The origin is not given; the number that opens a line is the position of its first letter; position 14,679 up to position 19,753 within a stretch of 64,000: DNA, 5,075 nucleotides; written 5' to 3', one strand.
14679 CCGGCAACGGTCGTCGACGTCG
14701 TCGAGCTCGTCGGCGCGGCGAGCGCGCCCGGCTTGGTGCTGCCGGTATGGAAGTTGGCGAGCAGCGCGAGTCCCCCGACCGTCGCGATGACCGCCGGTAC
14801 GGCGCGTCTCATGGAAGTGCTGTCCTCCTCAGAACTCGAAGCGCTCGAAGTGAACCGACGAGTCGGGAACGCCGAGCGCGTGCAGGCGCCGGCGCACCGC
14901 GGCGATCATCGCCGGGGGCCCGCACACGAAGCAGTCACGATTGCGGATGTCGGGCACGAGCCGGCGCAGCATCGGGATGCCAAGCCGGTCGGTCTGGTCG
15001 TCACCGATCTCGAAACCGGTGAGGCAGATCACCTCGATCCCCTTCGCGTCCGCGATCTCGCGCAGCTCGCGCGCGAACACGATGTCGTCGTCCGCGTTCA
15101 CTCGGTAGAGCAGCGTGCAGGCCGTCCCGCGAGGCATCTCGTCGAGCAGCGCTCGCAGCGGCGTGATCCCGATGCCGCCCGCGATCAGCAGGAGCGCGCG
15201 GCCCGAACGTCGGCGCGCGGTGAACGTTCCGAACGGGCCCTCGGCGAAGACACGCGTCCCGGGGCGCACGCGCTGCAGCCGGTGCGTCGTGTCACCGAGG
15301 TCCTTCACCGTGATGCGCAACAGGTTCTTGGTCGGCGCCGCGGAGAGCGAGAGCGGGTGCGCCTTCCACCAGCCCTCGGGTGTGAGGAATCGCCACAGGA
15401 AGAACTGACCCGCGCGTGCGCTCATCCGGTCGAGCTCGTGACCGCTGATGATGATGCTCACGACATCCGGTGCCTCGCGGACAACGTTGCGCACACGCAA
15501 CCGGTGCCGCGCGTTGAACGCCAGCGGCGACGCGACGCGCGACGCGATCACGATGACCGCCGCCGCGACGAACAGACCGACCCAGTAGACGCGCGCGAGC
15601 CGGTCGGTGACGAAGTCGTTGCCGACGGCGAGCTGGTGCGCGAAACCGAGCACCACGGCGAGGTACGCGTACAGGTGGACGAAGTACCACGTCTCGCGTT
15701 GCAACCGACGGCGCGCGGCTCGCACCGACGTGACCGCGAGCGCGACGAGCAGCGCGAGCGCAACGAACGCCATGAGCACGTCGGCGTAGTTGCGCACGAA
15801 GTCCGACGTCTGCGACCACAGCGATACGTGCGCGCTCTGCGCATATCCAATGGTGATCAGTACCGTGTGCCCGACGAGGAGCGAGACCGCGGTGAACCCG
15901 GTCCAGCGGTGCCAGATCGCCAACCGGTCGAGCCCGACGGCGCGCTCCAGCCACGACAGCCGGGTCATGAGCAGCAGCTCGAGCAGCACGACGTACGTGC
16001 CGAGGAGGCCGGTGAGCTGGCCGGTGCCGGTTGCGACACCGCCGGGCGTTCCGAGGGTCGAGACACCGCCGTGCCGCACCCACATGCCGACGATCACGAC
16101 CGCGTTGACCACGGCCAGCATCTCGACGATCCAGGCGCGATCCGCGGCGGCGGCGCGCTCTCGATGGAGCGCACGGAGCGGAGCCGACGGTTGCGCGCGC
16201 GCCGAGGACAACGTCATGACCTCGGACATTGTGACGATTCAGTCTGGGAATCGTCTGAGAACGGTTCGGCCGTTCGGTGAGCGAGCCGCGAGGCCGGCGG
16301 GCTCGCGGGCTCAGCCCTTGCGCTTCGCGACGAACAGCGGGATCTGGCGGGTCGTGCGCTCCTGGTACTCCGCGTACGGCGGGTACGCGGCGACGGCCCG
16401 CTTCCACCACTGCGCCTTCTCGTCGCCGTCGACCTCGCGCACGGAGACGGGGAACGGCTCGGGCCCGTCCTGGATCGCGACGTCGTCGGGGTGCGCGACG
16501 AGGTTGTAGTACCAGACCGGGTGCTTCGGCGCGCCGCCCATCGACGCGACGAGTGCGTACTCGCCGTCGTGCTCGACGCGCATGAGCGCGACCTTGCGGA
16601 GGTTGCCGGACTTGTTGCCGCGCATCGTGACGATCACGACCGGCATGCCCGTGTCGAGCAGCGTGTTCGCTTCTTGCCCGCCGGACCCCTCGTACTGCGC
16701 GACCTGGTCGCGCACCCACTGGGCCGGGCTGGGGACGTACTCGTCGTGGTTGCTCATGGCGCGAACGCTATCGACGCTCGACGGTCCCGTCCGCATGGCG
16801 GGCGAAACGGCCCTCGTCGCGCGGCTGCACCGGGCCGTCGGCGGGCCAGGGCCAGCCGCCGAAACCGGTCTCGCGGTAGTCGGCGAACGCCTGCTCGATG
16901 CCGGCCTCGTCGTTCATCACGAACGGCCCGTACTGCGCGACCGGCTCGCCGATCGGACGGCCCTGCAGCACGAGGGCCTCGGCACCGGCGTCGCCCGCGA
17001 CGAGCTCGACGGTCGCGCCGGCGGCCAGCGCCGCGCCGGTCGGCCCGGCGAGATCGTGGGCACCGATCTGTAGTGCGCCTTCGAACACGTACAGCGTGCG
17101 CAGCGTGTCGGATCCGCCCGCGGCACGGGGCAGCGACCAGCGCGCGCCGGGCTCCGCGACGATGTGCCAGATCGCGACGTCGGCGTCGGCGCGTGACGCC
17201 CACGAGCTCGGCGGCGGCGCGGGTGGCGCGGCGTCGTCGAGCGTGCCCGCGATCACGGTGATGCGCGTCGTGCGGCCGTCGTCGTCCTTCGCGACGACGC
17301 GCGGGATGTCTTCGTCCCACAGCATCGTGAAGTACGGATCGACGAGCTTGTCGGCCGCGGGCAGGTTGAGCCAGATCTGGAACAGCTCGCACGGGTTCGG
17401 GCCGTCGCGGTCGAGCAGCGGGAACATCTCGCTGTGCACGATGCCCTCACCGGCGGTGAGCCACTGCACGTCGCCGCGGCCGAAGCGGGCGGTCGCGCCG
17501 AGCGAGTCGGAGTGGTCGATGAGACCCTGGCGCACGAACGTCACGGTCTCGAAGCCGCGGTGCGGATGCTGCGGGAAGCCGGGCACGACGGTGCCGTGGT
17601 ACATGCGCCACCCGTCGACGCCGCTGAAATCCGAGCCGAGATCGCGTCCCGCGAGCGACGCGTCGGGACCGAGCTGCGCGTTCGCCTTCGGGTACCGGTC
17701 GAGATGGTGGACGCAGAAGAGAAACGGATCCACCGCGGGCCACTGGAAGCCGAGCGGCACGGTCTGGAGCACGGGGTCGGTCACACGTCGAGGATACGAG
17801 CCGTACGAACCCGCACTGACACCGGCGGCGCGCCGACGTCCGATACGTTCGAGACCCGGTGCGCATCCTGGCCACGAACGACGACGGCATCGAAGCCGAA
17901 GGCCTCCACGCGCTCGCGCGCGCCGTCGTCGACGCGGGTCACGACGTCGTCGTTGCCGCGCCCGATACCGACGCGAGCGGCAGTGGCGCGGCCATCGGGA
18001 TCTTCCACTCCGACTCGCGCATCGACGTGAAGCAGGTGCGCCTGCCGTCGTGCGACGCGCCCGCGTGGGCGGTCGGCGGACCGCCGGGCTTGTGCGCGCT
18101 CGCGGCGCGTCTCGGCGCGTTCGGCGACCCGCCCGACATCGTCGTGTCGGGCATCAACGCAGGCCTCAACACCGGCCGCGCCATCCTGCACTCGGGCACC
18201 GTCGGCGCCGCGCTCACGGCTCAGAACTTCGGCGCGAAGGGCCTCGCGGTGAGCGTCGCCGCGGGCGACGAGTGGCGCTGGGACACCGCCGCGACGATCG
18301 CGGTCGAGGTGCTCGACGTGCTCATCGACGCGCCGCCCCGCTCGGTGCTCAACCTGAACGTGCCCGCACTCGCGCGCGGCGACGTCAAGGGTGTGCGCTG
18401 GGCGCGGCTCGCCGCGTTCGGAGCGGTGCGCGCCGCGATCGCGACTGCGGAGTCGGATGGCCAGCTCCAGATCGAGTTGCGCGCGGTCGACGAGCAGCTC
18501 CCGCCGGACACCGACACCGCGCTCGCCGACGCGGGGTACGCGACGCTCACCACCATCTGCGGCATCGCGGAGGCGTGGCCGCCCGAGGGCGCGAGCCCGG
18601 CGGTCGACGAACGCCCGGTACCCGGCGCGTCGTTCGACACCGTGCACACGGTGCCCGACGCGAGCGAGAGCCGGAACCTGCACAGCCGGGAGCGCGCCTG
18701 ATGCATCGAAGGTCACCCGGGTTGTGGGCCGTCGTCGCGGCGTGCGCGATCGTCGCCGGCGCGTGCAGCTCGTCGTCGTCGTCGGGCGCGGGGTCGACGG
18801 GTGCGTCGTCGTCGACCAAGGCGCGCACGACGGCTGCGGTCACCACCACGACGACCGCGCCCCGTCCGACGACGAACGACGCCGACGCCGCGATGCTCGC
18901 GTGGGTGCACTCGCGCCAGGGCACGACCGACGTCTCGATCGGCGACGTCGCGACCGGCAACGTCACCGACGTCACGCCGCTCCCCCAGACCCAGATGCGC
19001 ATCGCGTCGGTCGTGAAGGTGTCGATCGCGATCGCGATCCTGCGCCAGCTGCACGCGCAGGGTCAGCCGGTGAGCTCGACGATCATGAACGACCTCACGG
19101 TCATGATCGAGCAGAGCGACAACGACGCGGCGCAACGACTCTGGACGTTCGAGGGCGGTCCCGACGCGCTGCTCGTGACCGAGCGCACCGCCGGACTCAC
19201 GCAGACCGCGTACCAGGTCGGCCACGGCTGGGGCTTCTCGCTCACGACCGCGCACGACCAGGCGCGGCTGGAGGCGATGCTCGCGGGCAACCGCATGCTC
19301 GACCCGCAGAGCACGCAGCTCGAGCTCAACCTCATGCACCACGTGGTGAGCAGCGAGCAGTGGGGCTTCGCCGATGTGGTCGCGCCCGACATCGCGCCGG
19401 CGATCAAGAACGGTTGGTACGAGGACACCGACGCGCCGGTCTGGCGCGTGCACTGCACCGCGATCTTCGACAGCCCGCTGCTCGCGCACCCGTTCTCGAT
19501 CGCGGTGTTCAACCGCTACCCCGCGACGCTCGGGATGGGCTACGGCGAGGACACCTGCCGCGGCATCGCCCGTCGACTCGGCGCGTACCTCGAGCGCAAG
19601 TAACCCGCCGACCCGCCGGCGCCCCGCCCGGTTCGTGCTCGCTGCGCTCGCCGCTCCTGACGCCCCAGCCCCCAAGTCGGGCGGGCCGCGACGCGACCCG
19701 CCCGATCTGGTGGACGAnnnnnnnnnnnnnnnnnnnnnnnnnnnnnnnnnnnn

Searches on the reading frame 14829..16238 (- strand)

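Call 24: search_protein_families(library=pfam, proteins=[window:14829-16238:-], max_evalue=0.001)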
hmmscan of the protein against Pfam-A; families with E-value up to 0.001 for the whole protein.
window:14829-16238:- (469 aa): 3 families
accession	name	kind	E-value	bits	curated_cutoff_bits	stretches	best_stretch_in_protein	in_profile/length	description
PF01794.25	Ferric_reduct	-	5.5e-21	75.3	28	1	76-198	1-120/121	Ferric reductase like transmembrane component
PF00175.26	NAD_binding_1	-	1.1e-09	39.3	22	1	351-449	1-108/109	Oxidoreductase NAD-binding domain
PF08022.18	FAD_binding_8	-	0.00025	21.5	22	1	256-324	13-81/109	FAD-binding domain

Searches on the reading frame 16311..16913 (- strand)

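Call 24: search_protein_families(library=pfam, proteins=[window:16311-16913:-], max_evalue=0.001)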
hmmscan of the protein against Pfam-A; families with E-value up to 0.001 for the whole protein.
window:16311-16913:- (200 aa): 1 family
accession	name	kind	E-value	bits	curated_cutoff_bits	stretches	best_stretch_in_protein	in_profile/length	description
PF04075.20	F420H2_quin_red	-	7e-41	139.8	22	1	66-196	1-128/130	F420H(2)-dependent quinone reductase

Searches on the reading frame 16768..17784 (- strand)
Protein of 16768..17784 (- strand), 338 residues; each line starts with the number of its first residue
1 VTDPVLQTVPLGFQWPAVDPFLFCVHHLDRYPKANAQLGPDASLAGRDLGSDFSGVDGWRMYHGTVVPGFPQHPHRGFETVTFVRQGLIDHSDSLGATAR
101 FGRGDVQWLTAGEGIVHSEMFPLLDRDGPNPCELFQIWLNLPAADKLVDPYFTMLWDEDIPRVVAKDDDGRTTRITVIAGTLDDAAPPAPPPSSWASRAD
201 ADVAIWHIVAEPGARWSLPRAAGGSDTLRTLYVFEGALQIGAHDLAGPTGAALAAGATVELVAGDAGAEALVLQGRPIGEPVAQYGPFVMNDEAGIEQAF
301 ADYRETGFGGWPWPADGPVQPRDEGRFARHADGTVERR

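Call 24: search_protein_families(library=pfam, proteins=[window:16768-17784:-], max_evalue=0.001)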
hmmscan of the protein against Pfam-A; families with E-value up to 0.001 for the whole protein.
window:16768-17784:- (338 aa): 2 families
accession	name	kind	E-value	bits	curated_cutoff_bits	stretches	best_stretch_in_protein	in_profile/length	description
PF02678.22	Pirin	-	8e-25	87.4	26.1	1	63-139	33-108/108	Pirin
PF05726.19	Pirin_C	-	8.6e-20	71.5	27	1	207-309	3-103/103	Pirin C-terminal cupin domain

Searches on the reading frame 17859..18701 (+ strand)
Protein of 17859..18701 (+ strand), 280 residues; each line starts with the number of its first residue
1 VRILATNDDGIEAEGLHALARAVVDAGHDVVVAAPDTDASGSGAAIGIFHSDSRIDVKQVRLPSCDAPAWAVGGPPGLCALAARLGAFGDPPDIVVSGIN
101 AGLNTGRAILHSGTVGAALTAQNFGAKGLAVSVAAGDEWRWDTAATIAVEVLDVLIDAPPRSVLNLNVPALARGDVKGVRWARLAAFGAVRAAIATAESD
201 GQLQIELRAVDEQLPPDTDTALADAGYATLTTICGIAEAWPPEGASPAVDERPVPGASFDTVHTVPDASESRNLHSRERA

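Call 24: search_protein_families(library=pfam, proteins=[window:17859-18701:+], max_evalue=0.001)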
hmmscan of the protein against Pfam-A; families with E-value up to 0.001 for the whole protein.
window:17859-18701:+ (280 aa): 2 families
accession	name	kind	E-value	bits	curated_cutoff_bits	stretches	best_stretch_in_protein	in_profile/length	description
PF01975.23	SurE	-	1.8e-44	152.2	22.1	1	3-185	1-183/189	Survival protein SurE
PF13579.12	Glyco_trans_4_4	-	5.6e-05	24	29.7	1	16-97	7-77/158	Glycosyl transferase 4-like domain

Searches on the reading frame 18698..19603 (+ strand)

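Call 24: search_protein_families(library=pfam, proteins=[window:18698-19603:+], max_evalue=0.001)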
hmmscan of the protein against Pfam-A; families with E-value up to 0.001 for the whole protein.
window:18698-19603:+ (301 aa): 1 family
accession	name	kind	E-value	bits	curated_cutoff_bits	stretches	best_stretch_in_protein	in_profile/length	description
PF13354.11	Beta-lactamase2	-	1.6e-10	41.1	22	1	133-244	79-193/214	Beta-lactamase enzyme family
